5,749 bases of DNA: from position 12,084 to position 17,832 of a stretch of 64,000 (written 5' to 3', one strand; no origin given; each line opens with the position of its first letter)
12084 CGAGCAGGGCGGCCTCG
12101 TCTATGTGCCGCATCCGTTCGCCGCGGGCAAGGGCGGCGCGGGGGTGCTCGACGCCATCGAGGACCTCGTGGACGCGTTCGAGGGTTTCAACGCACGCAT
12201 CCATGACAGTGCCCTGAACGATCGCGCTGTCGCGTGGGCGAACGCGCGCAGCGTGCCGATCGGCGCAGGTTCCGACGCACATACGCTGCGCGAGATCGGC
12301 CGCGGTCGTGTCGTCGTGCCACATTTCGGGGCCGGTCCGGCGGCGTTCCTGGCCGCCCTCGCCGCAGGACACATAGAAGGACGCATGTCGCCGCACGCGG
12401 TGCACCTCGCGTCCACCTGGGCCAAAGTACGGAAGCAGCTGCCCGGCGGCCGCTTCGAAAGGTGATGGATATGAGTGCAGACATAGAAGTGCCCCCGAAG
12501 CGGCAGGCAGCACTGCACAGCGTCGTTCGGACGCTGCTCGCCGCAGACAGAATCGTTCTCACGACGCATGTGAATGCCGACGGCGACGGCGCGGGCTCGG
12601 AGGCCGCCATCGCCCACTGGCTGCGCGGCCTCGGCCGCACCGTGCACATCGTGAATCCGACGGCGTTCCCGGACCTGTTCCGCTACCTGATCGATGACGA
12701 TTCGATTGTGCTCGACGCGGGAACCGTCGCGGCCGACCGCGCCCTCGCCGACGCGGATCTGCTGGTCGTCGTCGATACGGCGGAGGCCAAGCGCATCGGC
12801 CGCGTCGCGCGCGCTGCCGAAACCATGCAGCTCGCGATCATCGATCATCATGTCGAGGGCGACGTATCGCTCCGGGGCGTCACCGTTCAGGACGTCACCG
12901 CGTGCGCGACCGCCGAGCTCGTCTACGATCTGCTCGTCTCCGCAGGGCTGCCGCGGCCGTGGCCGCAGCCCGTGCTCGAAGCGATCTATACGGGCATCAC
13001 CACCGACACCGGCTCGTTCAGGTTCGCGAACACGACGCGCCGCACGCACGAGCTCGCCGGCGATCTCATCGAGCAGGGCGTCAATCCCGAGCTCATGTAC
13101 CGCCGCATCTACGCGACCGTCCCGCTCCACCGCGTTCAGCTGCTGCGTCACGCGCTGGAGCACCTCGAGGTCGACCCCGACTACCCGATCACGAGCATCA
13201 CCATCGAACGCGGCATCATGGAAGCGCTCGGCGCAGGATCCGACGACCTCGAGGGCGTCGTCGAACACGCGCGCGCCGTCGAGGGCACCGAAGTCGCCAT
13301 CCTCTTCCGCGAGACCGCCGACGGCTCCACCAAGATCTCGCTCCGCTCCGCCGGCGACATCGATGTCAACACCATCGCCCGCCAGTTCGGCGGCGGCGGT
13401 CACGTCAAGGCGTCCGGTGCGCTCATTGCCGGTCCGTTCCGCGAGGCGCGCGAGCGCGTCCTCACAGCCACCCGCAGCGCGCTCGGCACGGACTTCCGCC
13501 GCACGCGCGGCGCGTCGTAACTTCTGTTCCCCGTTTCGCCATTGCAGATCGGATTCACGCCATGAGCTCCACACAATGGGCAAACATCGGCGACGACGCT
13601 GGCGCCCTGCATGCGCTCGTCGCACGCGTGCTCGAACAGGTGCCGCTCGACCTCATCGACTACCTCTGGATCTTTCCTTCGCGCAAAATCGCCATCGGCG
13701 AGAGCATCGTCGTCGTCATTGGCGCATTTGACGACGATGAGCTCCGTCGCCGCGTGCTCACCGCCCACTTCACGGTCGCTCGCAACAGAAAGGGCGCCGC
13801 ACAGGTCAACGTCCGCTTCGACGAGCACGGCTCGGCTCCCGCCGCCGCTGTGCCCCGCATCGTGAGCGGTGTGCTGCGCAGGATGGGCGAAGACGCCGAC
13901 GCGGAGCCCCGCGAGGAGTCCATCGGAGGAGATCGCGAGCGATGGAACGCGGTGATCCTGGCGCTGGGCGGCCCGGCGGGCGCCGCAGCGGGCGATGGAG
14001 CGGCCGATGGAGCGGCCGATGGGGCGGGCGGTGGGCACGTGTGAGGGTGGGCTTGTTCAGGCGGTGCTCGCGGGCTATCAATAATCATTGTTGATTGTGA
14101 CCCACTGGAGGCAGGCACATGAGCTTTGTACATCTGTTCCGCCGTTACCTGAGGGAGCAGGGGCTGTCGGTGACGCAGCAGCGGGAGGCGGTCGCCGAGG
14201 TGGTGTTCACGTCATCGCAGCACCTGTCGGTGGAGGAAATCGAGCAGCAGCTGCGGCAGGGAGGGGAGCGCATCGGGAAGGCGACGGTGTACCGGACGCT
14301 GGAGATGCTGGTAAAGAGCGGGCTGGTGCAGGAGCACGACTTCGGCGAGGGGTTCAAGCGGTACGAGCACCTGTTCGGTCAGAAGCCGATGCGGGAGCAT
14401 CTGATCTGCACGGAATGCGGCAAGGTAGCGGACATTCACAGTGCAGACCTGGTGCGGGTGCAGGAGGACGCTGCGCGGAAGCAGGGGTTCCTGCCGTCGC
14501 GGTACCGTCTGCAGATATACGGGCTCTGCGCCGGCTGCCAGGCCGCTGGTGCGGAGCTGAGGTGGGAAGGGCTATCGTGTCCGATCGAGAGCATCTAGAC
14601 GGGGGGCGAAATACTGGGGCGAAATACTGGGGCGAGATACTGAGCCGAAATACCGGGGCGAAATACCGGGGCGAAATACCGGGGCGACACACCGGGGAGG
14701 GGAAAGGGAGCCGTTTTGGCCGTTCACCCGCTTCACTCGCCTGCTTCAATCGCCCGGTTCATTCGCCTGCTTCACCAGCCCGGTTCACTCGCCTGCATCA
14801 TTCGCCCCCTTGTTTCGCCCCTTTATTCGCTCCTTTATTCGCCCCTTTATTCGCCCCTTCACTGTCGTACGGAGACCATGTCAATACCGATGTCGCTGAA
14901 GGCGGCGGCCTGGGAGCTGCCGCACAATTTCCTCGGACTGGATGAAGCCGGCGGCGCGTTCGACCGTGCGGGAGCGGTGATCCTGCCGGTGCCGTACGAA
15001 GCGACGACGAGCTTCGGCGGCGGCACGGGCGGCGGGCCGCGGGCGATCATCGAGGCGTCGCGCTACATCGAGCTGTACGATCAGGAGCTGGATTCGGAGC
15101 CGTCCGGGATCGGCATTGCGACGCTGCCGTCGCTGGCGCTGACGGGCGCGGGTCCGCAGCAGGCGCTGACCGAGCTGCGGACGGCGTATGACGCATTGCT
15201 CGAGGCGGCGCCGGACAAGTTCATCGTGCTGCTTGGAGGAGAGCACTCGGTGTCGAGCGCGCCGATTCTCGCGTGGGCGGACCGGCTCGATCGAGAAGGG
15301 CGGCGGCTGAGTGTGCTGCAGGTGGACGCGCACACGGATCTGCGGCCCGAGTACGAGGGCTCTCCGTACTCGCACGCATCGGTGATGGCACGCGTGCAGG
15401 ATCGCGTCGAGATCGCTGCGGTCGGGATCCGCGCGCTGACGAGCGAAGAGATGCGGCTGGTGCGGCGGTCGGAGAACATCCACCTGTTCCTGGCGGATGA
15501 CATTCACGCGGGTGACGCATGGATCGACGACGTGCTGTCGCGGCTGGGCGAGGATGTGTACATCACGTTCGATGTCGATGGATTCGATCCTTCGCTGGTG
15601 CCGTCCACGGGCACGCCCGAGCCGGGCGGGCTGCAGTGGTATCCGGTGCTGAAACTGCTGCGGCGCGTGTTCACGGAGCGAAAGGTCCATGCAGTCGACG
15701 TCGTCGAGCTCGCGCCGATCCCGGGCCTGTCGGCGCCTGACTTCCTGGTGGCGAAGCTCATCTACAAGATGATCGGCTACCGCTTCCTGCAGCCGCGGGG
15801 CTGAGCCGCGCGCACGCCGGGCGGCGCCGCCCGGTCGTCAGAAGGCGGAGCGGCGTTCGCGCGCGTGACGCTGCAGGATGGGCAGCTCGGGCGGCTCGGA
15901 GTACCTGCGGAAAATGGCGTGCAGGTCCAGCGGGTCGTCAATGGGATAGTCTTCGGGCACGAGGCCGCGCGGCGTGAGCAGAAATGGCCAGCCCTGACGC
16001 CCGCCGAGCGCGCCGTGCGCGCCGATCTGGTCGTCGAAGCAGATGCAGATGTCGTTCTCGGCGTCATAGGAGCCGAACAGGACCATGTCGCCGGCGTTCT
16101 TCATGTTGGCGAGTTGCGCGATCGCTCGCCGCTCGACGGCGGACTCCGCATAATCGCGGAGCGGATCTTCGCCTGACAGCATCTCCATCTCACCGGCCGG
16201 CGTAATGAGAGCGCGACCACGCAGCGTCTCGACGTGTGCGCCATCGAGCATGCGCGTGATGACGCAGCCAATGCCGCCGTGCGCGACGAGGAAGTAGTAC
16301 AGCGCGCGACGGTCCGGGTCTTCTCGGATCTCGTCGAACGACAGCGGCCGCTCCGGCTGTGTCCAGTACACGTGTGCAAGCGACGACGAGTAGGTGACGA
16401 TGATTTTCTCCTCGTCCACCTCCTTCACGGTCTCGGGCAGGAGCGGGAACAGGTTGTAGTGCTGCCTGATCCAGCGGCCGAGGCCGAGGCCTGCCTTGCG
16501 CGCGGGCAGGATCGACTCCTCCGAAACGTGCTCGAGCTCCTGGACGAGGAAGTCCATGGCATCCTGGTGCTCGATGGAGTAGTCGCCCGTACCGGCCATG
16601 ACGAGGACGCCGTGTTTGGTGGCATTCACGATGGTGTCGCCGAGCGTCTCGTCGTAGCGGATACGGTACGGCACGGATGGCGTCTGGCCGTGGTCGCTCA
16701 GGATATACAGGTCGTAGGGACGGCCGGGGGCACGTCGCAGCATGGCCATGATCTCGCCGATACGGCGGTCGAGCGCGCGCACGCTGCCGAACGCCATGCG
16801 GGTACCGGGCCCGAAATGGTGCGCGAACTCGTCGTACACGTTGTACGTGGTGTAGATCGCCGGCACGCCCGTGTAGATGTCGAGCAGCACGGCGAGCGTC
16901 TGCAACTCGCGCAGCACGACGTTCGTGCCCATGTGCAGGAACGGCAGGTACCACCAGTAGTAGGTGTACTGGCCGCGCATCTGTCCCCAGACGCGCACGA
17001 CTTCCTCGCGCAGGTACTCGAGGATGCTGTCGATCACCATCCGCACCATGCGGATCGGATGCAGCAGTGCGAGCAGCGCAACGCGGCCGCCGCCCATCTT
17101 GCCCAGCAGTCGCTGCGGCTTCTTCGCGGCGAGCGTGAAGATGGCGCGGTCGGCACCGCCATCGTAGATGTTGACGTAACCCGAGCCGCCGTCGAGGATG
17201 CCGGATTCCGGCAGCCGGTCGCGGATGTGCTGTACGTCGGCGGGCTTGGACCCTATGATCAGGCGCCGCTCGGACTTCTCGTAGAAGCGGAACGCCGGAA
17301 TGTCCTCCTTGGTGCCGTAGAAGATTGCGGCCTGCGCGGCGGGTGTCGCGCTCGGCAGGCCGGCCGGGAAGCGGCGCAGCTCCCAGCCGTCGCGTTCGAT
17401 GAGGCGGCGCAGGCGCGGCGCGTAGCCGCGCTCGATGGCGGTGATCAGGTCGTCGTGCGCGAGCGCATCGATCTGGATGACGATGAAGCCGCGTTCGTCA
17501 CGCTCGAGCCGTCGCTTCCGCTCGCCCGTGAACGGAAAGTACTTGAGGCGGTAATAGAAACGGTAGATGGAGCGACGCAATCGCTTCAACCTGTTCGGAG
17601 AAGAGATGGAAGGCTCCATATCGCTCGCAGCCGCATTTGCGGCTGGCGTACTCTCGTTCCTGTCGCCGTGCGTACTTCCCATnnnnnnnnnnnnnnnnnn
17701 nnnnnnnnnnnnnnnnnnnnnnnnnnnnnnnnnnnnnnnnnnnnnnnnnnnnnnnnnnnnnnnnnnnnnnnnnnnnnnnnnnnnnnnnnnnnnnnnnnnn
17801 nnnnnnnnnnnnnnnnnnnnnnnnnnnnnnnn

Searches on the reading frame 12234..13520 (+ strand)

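Call 16: search_protein_families(library=pfam, proteins=[window:12234-13520:+], max_evalue=0.00001)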
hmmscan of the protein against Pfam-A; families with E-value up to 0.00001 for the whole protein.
window:12234-13520:+ (428 aa): 2 families
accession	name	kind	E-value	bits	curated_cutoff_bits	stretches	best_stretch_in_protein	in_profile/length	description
PF01368.27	DHH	-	8.9e-17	62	28.1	1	106-255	1-125/125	DHH family, N-terminal domain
PF02272.25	DHHA1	-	3.5e-11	43.9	25.9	1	333-411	12-94/102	DHHA1 domain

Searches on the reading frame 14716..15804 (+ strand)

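Call 16: search_protein_families(library=pfam, proteins=[window:14716-15804:+], max_evalue=0.00001)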
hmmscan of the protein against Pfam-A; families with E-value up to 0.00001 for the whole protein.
window:14716-15804:+ (362 aa): 1 family
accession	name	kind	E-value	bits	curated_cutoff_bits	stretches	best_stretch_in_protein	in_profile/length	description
PF00491.26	Arginase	-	8.3e-57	193.2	22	1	87-353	3-279/280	Arginase family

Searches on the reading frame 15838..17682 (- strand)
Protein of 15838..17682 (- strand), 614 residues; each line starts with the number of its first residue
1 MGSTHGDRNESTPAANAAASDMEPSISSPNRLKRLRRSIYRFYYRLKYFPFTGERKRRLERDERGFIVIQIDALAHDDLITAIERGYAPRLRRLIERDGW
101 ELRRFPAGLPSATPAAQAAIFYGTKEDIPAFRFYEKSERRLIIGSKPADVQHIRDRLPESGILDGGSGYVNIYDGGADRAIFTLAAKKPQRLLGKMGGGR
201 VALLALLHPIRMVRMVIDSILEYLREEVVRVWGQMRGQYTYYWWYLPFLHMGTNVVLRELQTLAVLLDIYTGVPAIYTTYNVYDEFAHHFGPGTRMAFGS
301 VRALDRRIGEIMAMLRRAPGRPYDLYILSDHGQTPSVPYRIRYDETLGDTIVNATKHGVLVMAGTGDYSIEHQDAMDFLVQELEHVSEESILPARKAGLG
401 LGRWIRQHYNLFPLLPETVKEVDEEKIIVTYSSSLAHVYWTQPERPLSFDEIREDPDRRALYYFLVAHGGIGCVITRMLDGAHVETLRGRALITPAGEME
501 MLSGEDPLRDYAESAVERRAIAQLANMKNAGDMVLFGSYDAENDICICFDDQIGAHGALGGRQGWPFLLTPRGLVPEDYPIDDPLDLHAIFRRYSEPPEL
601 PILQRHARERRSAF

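Call 16: search_protein_families(library=pfam, proteins=[window:15838-17682:-], max_evalue=0.00001)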
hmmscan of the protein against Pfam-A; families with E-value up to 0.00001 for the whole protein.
window:15838-17682:- (614 aa): 1 family
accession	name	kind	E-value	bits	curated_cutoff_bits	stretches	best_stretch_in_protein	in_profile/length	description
PF01663.27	Phosphodiest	-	2.6e-08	34.3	23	1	277-358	164-248/342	Type I phosphodiesterase / nucleotide pyrophosphatase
